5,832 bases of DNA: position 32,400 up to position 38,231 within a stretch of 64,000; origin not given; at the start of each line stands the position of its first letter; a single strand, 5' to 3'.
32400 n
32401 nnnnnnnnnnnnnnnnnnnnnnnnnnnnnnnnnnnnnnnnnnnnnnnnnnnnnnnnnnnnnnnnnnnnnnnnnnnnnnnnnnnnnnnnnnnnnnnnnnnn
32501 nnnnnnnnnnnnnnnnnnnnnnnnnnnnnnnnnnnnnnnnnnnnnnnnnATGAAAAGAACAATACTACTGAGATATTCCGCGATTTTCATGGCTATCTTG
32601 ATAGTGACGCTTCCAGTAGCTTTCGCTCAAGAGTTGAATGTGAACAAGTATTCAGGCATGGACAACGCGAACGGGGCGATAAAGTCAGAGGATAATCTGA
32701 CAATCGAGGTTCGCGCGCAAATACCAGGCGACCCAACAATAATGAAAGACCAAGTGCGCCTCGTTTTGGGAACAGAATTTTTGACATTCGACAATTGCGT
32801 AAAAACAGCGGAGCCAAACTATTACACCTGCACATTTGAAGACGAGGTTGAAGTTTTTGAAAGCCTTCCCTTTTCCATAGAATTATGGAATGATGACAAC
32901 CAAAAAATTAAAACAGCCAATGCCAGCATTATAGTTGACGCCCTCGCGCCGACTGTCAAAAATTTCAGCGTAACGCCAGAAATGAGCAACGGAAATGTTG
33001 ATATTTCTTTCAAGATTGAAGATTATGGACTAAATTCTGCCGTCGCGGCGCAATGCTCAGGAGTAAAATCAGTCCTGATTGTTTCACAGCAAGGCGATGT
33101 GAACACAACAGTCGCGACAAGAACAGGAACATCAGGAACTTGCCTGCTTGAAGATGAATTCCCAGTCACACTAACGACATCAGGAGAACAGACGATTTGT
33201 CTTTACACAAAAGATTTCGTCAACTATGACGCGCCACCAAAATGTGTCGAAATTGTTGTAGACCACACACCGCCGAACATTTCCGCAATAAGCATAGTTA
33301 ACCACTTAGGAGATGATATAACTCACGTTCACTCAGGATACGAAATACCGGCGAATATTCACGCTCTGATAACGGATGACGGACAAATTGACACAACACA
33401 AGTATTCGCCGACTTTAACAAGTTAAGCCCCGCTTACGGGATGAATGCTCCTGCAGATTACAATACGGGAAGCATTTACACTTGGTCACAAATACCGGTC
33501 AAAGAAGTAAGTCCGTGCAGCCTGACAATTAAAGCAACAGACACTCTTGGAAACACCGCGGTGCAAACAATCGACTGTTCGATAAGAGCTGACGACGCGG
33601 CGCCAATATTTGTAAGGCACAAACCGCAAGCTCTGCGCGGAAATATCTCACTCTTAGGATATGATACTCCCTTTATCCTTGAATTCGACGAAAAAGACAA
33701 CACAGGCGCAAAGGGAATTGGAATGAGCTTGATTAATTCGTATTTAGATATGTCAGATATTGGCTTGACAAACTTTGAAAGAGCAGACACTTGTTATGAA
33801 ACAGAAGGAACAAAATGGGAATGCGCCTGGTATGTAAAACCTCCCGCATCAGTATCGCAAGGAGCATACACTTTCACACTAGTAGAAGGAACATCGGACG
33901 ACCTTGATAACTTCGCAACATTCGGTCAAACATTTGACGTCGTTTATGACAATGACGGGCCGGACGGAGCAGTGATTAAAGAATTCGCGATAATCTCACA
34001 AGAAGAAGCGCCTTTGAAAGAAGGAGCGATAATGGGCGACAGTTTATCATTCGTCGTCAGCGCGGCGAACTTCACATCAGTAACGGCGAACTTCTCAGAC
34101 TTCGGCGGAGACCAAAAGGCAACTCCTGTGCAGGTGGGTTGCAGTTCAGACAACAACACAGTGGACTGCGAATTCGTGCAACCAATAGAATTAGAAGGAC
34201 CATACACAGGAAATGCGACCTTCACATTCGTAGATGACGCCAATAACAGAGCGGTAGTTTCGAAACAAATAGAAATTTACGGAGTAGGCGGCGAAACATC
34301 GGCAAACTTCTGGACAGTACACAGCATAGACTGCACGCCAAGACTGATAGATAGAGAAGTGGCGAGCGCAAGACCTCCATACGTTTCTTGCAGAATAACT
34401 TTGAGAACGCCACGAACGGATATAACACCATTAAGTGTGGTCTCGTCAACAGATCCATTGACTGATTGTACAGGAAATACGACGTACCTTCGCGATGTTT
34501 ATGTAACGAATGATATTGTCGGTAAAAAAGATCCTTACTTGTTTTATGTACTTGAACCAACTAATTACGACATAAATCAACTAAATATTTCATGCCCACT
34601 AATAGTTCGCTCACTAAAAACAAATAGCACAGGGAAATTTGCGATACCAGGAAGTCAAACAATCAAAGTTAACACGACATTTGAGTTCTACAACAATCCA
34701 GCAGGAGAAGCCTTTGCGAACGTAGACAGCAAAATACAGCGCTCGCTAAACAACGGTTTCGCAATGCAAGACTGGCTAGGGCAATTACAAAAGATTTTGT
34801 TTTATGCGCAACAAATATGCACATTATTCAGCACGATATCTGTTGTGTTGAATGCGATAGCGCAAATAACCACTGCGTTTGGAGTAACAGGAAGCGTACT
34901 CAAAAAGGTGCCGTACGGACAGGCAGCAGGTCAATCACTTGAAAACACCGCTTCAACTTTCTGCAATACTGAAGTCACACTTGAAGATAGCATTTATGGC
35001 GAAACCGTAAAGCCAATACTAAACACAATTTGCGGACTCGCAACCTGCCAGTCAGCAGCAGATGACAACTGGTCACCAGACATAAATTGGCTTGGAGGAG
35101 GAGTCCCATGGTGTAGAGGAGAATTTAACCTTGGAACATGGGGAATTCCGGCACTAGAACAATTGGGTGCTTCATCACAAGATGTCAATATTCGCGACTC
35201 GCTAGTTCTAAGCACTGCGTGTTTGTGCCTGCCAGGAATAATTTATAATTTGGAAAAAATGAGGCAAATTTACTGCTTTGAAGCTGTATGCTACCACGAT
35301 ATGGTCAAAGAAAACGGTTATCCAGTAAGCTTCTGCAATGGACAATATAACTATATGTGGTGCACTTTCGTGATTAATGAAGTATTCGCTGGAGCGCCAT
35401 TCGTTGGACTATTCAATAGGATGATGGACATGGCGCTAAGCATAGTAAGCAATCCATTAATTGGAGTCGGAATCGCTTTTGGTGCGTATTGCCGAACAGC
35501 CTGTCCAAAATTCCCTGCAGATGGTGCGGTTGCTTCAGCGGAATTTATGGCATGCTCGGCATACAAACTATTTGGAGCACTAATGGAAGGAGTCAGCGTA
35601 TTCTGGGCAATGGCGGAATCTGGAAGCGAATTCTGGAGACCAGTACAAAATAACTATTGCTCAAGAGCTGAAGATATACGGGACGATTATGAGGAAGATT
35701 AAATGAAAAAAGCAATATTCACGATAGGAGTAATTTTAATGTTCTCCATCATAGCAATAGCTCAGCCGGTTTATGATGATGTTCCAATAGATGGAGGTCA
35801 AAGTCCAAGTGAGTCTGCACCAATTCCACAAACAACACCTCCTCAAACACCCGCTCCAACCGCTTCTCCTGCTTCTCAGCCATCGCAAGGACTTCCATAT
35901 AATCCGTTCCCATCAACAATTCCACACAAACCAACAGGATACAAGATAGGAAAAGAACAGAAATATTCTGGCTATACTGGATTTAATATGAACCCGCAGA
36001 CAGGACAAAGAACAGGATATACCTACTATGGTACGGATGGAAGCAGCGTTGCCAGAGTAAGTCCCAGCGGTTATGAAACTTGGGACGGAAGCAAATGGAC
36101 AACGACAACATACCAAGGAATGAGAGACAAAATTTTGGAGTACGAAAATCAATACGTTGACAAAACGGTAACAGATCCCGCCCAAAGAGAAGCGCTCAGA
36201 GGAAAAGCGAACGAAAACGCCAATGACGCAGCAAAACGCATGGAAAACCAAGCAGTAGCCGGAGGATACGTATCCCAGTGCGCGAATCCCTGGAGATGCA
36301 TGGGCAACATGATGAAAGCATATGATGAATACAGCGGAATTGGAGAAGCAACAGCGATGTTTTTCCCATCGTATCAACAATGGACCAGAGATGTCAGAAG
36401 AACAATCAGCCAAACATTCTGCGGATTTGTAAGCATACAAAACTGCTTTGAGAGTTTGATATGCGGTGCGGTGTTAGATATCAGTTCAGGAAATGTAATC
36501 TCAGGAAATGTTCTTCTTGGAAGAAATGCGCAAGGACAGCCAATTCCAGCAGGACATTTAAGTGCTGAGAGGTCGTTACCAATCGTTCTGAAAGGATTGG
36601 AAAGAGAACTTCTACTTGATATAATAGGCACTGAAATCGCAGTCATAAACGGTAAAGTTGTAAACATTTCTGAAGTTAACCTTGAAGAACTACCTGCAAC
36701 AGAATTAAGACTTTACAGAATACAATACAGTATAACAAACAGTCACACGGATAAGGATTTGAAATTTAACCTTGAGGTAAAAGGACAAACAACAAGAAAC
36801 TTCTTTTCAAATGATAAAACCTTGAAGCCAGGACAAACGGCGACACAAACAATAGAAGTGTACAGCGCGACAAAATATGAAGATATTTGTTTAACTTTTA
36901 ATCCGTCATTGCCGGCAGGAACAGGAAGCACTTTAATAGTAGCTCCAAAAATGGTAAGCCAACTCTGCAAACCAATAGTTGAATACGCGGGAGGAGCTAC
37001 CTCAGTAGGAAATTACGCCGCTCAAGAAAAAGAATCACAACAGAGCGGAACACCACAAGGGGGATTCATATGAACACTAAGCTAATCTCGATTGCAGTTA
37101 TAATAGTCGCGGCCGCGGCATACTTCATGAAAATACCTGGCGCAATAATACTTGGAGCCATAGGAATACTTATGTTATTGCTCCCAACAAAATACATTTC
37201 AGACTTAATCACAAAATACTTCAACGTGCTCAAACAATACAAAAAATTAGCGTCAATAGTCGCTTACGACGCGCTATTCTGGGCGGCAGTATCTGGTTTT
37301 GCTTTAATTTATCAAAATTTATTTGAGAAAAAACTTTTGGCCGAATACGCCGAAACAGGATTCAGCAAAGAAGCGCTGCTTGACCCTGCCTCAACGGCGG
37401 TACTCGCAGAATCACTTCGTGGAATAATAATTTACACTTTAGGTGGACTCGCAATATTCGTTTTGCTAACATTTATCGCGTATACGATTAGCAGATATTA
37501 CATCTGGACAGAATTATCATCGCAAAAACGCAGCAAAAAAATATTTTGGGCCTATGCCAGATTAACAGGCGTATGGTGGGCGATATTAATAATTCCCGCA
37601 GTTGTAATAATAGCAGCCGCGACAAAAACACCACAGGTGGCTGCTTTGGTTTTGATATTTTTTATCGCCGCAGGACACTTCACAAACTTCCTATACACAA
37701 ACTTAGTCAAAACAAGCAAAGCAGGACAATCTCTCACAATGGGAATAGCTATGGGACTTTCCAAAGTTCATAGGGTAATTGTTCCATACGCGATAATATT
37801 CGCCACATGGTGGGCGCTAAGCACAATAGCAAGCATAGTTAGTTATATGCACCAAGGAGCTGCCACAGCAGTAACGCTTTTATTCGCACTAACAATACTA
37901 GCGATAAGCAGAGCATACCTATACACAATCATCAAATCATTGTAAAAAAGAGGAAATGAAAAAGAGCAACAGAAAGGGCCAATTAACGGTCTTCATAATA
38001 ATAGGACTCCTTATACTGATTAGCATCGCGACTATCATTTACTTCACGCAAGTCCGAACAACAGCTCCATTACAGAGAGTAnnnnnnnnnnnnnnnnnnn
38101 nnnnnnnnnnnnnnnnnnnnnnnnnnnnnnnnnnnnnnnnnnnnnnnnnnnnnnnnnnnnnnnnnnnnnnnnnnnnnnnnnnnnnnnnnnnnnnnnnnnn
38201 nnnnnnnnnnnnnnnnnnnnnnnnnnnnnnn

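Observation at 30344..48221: Approximately 18 kb, 8-gene translationally coupled operon of giant secreted proteins built around two pilin-like 700-aa paralogs: candidate undescribed archaeal surface filament/adhesion system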

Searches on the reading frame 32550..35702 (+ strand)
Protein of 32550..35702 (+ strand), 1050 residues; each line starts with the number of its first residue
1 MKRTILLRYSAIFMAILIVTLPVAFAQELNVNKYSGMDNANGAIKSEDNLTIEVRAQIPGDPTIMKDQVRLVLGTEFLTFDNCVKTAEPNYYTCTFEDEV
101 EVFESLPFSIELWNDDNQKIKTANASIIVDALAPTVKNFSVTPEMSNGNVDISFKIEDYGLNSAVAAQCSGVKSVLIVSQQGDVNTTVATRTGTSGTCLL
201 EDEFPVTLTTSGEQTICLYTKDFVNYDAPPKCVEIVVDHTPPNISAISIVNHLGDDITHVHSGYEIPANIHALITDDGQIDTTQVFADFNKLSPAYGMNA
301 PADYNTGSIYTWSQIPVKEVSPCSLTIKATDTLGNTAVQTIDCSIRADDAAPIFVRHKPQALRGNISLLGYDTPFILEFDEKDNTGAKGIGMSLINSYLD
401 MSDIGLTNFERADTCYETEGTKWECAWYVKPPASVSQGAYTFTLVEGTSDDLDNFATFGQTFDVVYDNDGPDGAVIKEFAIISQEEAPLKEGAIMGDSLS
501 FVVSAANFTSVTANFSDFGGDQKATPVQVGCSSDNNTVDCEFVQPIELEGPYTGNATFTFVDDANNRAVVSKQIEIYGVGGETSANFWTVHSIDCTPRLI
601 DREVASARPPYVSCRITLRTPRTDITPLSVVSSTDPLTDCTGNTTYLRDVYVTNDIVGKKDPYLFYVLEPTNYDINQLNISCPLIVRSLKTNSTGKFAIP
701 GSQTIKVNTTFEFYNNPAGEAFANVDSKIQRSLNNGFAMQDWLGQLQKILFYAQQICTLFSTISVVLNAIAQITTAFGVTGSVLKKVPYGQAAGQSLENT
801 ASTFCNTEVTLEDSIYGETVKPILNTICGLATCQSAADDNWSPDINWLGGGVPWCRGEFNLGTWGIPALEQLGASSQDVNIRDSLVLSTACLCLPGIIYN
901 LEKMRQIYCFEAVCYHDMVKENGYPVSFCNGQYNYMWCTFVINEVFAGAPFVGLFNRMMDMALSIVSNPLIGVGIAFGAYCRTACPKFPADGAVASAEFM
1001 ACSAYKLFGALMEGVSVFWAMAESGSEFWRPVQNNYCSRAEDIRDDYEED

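Call 5: search_protein_families(library=pfam, proteins=[window:32550-35702:+], max_evalue=1)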
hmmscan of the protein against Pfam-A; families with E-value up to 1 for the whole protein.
window:32550-35702:+ (1050 aa): 0 families

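Call 18: search_protein_families(library=ncbifam, proteins=[window:32550-35702:+], max_evalue=1)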
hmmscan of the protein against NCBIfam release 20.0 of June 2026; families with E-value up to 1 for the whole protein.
window:32550-35702:+ (1050 aa): 1 family
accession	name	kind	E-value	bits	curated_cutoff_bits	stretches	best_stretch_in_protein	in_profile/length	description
NF007470.1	PRK10051.1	equivalog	0.019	14.9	160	1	131-195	18-86/150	curli major subunit CsgA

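Call 21: find_homologous_proteins(query=window:32550-35702:+, max_evalue=0.001)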
Query window:32550-35702:+ (1050 aa): 10 proteins with E <= 0.001 among 8000 candidates.
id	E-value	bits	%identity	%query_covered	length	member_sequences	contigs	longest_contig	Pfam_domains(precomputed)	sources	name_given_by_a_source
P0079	0.0e+0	2205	89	100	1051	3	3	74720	-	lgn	-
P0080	0.0e+0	2127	87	99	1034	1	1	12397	-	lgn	-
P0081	0.0e+0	1964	80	99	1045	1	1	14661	-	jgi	jgi:hypothetical protein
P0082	0.0e+0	1931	78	100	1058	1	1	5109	-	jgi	-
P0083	0.0e+0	1930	78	99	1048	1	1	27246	-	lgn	-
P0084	0.0e+0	1882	77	100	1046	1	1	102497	-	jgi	-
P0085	0.0e+0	1852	74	100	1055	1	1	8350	-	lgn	-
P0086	0.0e+0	1743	70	99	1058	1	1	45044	-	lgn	-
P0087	1.7e-250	852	39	100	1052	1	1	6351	-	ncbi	-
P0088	8.9e-250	850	39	99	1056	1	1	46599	-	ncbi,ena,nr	ncbi:MAG TPA: hypothetical protein VI612_03270 [Candidatus Nanoarchaeia archaeon]|nr:hypothetical pr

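Call 57: search_solved_structures(query=A2, max_evalue=10)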
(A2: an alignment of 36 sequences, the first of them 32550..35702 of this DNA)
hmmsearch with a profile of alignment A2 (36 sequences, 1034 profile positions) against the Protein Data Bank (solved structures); distinct sequences matched with E-value up to 10: 11.
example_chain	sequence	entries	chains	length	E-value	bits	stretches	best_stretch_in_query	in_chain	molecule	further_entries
9x9r_A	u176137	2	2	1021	0.00054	21.2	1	101-254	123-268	Chitodextrinase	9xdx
6v3p_C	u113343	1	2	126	0.00064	20.9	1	266-346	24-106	IgA FC receptor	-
4uid_A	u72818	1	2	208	0.18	12.8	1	297-363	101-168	SURFACE LAYER PROTEIN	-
8cxj_D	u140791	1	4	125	0.25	12.3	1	264-345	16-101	Surface protein R28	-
3etw_A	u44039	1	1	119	0.37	11.8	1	691-744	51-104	Adhesin A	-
3etx_A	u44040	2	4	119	0.37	11.7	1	691-744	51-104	Adhesin A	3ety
2yn3_A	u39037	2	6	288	0.54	11.2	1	208-273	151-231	PUTATIVE INNER MEMBRANE PROTEIN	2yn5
3etz_A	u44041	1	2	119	0.64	11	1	691-744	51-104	Adhesin A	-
4m03_A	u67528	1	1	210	1.2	10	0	182-243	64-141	Serine-rich adhesin for platelets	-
8qkd_A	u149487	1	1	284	4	8.4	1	713-805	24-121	sc-CC-5-24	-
8cka_A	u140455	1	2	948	6.5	7.6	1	202-254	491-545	Hexagonally packed intermediate-layer surface protein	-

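Call 69: predict_structure(alignment_id=A3)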
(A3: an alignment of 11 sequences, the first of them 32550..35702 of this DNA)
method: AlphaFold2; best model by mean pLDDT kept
length: 1050 residues; sequences in the alignment: 11
mean_pLDDT: 57.8   pTM: 0.29
mean pLDDT of the five models: 57.8, 53.7, 51.9, 51.7, 51.2
residues with pLDDT >= 90: 1; 70-90: 302; 50-70: 364; < 50: 383
segments of 3 or more residues with pLDDT < 50: 1-11, 14-26, 162-164, 256-269, 290-295, 304-307, 314-319, 485-495, 519-524, 532-535, 548-551, 577-585, 695-697, 716-724, 736-897, 923-925, 938-1035
pLDDT, mean of each block of 10 residues (from residue 1): 44 46 45 61 63 70 67 70 68 71 68 76 71 78 75 79 56 85 80 77 82 85 77 77 52 49 42 53 55 49 52 51 60 59 58 79 72 78 64 63 71 76 81 76 69 61 76 63 45 49 68 61 51 55 58 62 63 52 55 78 73 82 66 71 81 63 82 78 75 50 78 56 53 52 44 43 38 42 42 42 39 35 43 36 29 39 38 37 36 47 57 61 52 47 34 31 30 28 35 37 31 27 27 48 56
secondary structure, 60 per line:
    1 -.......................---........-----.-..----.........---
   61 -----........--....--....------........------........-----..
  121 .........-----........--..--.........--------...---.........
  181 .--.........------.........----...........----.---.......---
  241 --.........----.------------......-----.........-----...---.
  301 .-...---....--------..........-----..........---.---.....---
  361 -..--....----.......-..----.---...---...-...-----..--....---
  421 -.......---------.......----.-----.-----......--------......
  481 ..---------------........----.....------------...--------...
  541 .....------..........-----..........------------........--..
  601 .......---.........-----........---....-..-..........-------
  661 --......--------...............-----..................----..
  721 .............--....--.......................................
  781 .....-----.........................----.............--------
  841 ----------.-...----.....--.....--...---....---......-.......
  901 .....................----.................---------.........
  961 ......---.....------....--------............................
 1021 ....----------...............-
elements in order (helices of 4 or more, strands of 3 or more residues): H2-24 E28-35 E49-57 E69-73 E76-79 E82-85 E92-99 E106-113 E119-129 E135-142 E149-157 E172-181 E184-192 E199-207 E212-222 E231-237 E243-251 E269-274 E280-288 E303-305 E309-312 E321-330 E336-345 E353-357 E366-369 E374-380 E398-400 E414-417 E422-428 E438-444 E461-466 E475-482 E498-505 E510-514 E527-529 E538-545 E552-561 E567-576 E589-596 E599-601 H602-607 E611-619 E625-632 H636-639 E647-653 E663-668 E677-691 E697-714 H719-733 H736-739 H742-785 H791-815 H820-832 H861-864 H867-871 H887-891 H894-921 H926-942 H952-966 H970-974 H981-984 H993-1024 H1035-1049

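Call 83: search_protein_families(library=phrogs, proteins=[window:32550-35702:+], max_evalue=0.01)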
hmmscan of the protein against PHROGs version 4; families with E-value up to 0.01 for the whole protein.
window:32550-35702:+ (1050 aa): 0 families

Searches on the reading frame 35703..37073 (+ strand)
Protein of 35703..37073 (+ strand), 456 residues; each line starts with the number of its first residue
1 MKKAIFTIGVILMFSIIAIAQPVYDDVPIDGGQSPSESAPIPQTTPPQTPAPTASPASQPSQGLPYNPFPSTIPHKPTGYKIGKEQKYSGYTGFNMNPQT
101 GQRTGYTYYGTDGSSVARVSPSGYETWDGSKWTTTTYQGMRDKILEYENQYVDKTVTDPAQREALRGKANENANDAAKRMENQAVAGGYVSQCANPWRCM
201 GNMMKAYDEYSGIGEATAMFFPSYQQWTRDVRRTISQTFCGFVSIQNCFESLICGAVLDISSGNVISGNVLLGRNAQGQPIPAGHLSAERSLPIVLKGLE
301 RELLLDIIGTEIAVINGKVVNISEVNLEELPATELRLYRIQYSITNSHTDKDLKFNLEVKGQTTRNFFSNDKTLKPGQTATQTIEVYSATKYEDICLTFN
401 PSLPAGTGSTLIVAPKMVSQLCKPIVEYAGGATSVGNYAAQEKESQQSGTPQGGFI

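Call 5: search_protein_families(library=pfam, proteins=[window:35703-37073:+], max_evalue=1)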
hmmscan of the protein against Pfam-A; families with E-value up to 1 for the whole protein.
window:35703-37073:+ (456 aa): 2 families
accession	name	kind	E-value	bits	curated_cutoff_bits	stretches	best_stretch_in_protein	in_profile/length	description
PF05989.17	Chordopox_A35R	-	0.15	12.4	27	1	314-402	63-145/174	Chordopoxvirus A35R protein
PF11608.14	RRM_MARF1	-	0.25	12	27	1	164-196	46-78/89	MARF1, RNA recognition motif 1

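Call 18: search_protein_families(library=ncbifam, proteins=[window:35703-37073:+], max_evalue=1)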
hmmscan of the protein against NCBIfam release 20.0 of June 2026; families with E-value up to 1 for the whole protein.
window:35703-37073:+ (456 aa): 0 families

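Call 82: search_solved_structures(query=window:35703-37073:+, max_evalue=1)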
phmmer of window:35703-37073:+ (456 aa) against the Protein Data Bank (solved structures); distinct sequences matched with E-value up to 1: 9.
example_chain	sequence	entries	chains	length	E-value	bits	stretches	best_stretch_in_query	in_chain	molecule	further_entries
7xzn_A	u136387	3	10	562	0.097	14.6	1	266-353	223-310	Formate--tetrahydrofolate ligase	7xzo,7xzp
5a4j_A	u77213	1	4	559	0.26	13.2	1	269-353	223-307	FORMATE--TETRAHYDROFOLATE LIGASE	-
5a5g_A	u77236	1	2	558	0.31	13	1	268-353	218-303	FORMATE--TETRAHYDROFOLATE LIGASE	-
8vvh_B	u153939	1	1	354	0.73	11.7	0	199-242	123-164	Glutamate receptor ionotropic, NMDA 2B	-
8vuv_B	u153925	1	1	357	0.74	11.7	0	199-242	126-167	Glutamate receptor ionotropic, NMDA 2B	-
5tpz_D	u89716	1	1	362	0.76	11.7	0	199-242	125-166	Glutamate receptor ionotropic, NMDA 2B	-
3jpw_A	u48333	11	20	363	0.76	11.7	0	199-242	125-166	Glutamate [NMDA] receptor subunit epsilon-2 | Glutamate receptor ionotropic, NMDA 2B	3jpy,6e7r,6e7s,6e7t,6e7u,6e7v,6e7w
5ewj_B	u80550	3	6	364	0.76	11.7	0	199-242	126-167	Glutamate receptor ionotropic, NMDA 2B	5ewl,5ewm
3qel_B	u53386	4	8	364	0.76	11.7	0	199-242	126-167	Glutamate [NMDA] receptor subunit epsilon-2 | Glutamate receptor ionotropic, NMDA 2B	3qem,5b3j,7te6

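Call 83: search_protein_families(library=phrogs, proteins=[window:35703-37073:+], max_evalue=0.01)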
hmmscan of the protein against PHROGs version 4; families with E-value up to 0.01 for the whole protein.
window:35703-37073:+ (456 aa): 0 families

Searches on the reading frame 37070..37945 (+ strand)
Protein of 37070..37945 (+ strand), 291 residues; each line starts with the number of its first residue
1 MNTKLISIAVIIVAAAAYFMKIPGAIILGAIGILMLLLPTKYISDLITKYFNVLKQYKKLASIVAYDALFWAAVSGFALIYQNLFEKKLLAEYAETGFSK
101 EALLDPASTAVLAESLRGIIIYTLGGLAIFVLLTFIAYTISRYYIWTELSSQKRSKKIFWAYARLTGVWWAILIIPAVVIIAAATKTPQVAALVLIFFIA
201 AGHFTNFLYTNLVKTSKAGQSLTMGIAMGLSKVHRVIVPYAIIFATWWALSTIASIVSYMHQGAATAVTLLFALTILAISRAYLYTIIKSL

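Call 5: search_protein_families(library=pfam, proteins=[window:37070-37945:+], max_evalue=1)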
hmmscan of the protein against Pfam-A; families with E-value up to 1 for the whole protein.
window:37070-37945:+ (291 aa): 0 families

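Call 18: search_protein_families(library=ncbifam, proteins=[window:37070-37945:+], max_evalue=1)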
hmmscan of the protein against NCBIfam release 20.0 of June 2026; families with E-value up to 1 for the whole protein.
window:37070-37945:+ (291 aa): 1 family
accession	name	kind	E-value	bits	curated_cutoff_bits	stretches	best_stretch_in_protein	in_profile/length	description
NF052277.1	lmo0954_fam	equivalog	0.0012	19.4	40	1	117-184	14-77/89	lmo0954 family membrane protein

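Call 61: search_solved_structures(query=A4, max_evalue=10)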
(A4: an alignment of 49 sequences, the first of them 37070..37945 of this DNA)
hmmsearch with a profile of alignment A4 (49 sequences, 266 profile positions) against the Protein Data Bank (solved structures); distinct sequences matched with E-value up to 10: 1.
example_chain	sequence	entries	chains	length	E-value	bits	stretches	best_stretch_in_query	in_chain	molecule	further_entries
6b87_A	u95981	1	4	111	0.054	16.1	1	31-112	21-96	TMHC2_E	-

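Call 62: search_protein_families(library=pfam, alignment_id=A4, max_evalue=0.1)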
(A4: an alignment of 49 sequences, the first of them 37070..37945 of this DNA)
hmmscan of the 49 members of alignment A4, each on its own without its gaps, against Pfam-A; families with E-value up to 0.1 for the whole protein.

A. member 1, window:37070-37945:+ (291 aa): 0 families

B. families by the number of members that match (of 49 scanned): 14 families
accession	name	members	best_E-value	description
PF12459.13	DltX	2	0.011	D-Ala-teichoic acid biosynthesis protein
PF09991.14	DUF2232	1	0.0029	Predicted membrane protein (DUF2232)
PF06195.18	DUF996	1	0.003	Protein of unknown function (DUF996)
PF06043.17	Reo_P9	1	0.011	Reovirus P9-like family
PF16504.10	SP24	1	0.011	Putative virion membrane protein of plant and insect virus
PF01741.23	MscL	1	0.018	Large-conductance mechanosensitive channel, MscL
PF06979.18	TMEM70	1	0.018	TMEM70/TMEM186/TMEM223 protein family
PF15938.10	DUF4750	1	0.03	Domain of unknown function (DUF4750)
PF09788.14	Tmemb_55A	1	0.038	Transmembrane protein 55A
PF06387.16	Calcyon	1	0.041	D1 dopamine receptor-interacting protein (calcyon)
PF12666.12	PrgI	1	0.047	PrgI family protein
PF03140.20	DUF247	1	0.069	Plant protein of unknown function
PF06024.17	Orf78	1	0.083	Orf78 (ac78)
PF25474.1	TPR_TmcB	1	0.093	TmcB, TPR repeats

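Call 83: search_protein_families(library=phrogs, proteins=[window:37070-37945:+], max_evalue=0.01)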
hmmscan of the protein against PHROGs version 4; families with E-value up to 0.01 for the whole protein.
window:37070-37945:+ (291 aa): 0 families

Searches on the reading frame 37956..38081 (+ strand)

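Call 88: search_protein_families(library=pfam, proteins=[window:37956-38081:+], max_evalue=10)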
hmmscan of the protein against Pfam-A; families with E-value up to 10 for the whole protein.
seq(42 aa): 1 family
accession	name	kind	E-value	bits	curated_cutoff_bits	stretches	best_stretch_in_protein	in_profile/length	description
PF08114.16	PMP1_2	-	0.032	14.4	22.3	1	8-31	9-32/43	ATPase proteolipid family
